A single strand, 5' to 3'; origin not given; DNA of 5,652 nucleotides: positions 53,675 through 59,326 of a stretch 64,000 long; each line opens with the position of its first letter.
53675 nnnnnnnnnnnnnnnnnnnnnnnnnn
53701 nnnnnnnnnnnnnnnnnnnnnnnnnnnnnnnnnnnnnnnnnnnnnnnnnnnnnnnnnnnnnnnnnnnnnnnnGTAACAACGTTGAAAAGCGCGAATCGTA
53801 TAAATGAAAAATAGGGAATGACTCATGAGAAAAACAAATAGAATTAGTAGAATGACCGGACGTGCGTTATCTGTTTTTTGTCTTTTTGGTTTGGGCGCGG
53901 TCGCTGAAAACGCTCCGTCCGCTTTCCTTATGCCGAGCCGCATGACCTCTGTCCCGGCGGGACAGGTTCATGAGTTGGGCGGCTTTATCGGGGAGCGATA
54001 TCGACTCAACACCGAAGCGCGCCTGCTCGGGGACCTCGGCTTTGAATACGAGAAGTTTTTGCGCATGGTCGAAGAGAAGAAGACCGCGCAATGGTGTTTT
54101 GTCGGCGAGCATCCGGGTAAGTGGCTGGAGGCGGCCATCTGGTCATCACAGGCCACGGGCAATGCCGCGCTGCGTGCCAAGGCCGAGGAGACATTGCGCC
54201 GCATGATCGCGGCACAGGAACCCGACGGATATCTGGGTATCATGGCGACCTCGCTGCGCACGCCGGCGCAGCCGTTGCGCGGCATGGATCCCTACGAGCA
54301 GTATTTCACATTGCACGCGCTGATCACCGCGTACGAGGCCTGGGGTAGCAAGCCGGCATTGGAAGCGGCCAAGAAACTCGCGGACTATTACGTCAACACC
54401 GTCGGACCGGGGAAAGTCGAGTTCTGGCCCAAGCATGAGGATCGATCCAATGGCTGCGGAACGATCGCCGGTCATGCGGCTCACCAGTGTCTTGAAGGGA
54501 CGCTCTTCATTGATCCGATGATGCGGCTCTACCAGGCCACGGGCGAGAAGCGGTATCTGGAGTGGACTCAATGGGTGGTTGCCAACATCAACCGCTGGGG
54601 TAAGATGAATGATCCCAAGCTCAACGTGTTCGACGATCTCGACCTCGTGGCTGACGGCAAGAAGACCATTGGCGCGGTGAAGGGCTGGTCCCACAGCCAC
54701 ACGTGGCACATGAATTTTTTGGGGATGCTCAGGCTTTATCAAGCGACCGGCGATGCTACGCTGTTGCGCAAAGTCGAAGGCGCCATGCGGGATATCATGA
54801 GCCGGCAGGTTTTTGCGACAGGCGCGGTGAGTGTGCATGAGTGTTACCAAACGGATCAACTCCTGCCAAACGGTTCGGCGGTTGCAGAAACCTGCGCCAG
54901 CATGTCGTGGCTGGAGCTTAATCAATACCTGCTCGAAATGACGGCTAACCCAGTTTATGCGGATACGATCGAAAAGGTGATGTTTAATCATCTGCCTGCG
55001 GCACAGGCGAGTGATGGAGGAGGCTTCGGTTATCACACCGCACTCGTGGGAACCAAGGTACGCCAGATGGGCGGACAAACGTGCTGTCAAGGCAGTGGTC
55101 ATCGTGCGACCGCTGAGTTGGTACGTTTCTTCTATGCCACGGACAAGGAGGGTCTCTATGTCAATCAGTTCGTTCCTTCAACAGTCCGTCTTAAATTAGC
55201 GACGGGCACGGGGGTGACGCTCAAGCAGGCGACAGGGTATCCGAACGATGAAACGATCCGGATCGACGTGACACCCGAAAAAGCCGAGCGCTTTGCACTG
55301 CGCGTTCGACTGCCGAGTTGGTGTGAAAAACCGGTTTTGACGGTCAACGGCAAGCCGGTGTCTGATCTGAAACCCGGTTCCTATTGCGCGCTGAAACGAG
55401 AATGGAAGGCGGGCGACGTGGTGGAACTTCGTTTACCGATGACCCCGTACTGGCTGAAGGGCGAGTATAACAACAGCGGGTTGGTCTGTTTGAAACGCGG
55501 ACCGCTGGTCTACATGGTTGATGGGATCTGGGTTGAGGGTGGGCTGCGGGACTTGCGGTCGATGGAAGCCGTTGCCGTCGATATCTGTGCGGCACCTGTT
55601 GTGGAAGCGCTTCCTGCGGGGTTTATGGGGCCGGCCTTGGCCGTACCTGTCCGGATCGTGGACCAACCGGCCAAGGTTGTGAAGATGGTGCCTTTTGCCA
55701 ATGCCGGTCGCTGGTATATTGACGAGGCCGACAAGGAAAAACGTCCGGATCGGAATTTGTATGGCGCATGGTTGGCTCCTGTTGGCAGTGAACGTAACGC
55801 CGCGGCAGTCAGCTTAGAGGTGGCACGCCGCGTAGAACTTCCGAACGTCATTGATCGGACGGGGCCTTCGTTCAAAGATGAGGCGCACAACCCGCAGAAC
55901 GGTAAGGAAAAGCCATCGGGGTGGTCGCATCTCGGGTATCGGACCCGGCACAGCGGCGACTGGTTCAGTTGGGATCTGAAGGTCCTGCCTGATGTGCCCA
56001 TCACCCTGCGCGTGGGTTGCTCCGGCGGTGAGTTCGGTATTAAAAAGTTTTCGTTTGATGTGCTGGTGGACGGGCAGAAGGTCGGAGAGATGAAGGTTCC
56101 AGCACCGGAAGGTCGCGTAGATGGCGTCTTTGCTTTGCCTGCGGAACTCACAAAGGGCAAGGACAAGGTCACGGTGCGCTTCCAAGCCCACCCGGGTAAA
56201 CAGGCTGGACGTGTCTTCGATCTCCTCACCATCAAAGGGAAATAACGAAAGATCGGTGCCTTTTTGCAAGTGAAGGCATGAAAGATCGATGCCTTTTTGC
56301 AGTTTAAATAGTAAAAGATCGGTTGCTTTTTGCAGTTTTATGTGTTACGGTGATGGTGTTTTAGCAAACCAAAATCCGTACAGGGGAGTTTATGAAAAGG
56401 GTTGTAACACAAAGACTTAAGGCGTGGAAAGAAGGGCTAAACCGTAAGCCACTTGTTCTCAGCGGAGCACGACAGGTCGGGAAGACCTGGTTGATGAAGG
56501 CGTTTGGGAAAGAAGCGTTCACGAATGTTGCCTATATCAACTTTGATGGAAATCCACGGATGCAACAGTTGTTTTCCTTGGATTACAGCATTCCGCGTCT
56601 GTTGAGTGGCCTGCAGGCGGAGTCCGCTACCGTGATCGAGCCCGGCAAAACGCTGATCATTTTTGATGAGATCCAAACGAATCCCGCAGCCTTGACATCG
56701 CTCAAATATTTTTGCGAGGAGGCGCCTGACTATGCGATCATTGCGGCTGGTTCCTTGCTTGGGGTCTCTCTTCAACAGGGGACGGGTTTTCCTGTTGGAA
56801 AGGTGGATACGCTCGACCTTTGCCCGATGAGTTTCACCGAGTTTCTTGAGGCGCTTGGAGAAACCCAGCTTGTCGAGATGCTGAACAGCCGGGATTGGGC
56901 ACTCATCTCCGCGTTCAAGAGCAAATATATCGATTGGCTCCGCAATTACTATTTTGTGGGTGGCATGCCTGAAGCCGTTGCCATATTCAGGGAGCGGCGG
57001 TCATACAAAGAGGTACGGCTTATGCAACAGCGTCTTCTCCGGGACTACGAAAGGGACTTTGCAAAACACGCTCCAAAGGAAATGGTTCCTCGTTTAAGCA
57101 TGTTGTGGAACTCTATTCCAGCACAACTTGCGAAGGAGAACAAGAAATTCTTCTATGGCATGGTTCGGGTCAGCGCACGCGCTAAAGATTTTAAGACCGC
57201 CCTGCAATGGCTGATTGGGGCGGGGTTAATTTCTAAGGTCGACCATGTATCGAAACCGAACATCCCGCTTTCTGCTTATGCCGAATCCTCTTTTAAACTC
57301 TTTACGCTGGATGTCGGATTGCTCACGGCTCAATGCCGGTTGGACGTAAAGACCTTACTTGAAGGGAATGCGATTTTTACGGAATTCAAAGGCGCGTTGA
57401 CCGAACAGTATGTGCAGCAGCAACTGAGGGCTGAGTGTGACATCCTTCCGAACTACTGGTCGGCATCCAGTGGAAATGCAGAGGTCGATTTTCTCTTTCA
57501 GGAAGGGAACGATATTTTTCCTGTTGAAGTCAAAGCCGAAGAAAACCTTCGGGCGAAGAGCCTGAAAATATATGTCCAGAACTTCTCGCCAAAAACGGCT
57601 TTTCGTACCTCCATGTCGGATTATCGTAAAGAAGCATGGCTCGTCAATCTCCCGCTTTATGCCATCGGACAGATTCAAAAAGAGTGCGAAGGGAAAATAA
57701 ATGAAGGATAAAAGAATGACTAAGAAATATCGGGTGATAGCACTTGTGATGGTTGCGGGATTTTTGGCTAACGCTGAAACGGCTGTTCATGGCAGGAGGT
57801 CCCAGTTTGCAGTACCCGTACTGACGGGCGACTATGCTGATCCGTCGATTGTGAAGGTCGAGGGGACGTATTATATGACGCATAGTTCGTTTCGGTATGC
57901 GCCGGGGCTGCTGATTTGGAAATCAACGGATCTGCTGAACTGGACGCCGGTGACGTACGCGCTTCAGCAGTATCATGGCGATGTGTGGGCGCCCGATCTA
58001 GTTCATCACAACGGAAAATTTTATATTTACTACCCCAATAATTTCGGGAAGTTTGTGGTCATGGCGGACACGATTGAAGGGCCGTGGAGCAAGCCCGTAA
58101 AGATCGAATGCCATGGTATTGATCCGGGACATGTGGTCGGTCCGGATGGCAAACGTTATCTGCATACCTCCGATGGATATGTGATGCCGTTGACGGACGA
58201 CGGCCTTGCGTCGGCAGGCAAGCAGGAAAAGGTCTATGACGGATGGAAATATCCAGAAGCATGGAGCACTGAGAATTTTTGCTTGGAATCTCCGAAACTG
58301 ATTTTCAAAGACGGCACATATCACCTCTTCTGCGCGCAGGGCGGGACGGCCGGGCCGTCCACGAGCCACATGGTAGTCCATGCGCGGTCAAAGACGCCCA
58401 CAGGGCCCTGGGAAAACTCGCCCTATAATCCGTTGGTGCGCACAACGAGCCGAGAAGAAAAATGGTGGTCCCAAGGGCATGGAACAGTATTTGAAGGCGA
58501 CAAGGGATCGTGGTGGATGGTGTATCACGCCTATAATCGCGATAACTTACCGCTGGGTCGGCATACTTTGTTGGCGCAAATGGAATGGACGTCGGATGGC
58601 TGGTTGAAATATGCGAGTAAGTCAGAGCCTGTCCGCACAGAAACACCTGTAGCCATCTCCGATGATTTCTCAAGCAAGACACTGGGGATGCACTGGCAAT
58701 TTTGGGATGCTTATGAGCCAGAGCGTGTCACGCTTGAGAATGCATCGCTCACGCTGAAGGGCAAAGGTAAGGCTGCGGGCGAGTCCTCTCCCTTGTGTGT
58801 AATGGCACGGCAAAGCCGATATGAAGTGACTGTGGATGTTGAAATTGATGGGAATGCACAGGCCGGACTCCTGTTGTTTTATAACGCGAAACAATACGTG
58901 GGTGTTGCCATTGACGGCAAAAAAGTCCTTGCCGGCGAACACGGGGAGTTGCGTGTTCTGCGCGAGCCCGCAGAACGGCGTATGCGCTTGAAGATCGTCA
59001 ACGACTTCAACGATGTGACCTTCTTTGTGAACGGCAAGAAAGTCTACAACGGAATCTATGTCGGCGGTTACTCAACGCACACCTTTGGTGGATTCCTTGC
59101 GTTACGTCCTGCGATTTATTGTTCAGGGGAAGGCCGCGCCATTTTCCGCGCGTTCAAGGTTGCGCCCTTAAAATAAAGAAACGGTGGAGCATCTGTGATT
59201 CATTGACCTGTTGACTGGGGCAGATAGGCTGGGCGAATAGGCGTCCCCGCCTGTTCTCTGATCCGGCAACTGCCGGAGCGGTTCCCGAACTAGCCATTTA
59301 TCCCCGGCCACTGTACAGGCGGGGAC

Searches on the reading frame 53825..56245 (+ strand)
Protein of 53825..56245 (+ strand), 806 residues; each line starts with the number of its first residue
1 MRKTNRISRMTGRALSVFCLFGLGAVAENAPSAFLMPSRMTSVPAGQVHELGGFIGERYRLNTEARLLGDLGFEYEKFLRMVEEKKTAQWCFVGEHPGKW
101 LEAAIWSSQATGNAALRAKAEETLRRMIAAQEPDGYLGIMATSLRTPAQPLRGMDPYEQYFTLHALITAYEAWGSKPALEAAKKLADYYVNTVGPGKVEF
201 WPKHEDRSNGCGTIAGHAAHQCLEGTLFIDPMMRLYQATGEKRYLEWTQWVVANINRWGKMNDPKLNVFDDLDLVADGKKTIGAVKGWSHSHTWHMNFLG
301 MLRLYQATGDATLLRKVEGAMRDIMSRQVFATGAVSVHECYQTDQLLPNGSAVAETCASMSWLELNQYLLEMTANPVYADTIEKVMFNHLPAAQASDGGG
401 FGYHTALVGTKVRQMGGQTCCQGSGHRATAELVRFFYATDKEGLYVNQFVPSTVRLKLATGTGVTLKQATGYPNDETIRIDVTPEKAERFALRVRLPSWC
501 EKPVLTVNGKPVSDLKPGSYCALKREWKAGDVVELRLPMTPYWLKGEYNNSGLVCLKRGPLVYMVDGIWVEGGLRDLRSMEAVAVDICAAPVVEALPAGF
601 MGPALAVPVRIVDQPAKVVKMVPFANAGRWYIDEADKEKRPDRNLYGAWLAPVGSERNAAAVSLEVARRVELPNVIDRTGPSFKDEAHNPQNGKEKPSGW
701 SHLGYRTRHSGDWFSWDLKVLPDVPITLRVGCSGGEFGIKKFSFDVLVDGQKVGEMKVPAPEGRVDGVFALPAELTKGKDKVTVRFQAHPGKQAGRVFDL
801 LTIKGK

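Call 6: search_protein_families(library=pfam, proteins=[window:53825-56245:+], max_evalue=0.001)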
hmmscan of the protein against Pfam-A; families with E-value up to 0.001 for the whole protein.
window:53825-56245:+ (806 aa): 4 families
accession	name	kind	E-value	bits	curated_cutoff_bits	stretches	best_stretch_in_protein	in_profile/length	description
PF07944.18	Beta-AFase-like_GH127_cat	-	3.7e-45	155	24.9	1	87-432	50-374/376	Beta-L-arabinofuranosidase, GH127 catalytic domain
PF20736.2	Glyco_hydro127M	-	8.9e-28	96.7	24.2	1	444-539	2-95/95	Beta-L-arabinofuranosidase, GH127 middle domain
PF03663.20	Glyco_hydro_76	-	3.7e-08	33.7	25.9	1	233-374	164-299/366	Glycosyl hydrolase family 76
PF20620.4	DUF6805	-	1.2e-05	26.1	27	1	705-800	36-130/133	Family of unknown function (DUF6805)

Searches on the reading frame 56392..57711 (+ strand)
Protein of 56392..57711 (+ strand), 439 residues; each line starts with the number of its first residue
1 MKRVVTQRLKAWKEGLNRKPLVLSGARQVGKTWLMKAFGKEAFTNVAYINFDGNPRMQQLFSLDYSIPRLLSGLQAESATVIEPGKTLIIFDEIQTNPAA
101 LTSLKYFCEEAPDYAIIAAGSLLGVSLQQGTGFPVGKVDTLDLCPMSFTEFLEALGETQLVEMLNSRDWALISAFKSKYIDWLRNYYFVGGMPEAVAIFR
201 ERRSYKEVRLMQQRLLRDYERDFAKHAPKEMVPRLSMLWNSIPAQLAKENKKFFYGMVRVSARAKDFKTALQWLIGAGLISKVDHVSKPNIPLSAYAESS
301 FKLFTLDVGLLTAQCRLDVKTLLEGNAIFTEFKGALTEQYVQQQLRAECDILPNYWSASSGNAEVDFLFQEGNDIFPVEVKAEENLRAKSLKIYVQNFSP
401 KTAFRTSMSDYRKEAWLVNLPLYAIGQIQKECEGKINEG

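Call 6: search_protein_families(library=pfam, proteins=[window:56392-57711:+], max_evalue=0.001)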
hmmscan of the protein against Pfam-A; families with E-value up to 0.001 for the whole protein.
window:56392-57711:+ (439 aa): 2 families
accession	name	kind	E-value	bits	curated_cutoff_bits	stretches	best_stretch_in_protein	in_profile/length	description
PF13635.12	DUF4143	-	2.4e-32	112.3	28.1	1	220-382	1-159/160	Domain of unknown function (DUF4143)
PF13173.12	AAA_14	-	3.2e-27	95.5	27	1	17-152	1-129/129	AAA domain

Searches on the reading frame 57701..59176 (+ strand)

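Call 6: search_protein_families(library=pfam, proteins=[window:57701-59176:+], max_evalue=0.001)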
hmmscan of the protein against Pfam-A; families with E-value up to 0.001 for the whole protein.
window:57701-59176:+ (491 aa): 2 families
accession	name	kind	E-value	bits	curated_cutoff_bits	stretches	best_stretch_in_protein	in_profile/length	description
PF04616.20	Glyco_hydro_43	-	9.3e-81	271.8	32.2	1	38-302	3-288/288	Glycosyl hydrolases family 43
PF17851.8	GH43_C2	-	1.5e-11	44.8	22.7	1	320-422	1-115/203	Beta xylosidase C-terminal Concanavalin A-like domain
